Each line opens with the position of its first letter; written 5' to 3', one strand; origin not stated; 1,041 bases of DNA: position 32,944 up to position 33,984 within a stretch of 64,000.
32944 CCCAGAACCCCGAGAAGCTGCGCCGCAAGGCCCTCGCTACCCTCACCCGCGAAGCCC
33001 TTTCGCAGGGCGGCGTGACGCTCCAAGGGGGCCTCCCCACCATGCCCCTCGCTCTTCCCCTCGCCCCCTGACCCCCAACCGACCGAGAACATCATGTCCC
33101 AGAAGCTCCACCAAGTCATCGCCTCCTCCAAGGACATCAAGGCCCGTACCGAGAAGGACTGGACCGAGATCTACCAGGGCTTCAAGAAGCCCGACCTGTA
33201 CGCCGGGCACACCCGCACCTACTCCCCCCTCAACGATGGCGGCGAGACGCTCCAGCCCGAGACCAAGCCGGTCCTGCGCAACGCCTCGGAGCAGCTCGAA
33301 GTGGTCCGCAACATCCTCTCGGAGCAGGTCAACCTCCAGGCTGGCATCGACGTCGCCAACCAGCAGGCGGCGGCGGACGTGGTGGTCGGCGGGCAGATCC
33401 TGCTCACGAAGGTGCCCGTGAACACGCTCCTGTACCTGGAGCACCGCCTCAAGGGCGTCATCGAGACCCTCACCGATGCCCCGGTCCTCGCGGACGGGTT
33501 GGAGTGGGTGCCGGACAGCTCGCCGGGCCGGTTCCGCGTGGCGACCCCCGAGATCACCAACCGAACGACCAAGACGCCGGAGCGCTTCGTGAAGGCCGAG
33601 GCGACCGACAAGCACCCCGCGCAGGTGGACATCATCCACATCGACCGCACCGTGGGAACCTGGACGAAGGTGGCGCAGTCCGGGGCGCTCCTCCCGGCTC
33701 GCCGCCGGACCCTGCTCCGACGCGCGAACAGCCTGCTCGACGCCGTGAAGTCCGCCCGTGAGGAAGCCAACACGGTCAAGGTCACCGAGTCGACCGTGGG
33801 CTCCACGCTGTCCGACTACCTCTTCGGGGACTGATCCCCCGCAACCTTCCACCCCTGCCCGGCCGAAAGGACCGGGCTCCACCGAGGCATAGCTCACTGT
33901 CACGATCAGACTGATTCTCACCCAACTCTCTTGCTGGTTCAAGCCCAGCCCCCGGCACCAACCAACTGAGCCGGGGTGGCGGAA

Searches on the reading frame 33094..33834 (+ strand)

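Call 84: search_protein_families(library=pfam, proteins=[window:33094-33834:+], max_evalue=0.001)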
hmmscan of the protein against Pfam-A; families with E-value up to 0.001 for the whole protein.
window:33094-33834:+ (246 aa): 1 family
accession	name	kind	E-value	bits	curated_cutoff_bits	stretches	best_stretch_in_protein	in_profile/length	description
PF25283.1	DUF7873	-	2.1e-73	247.5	27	1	3-244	2-242/244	Family of unknown function (DUF7873)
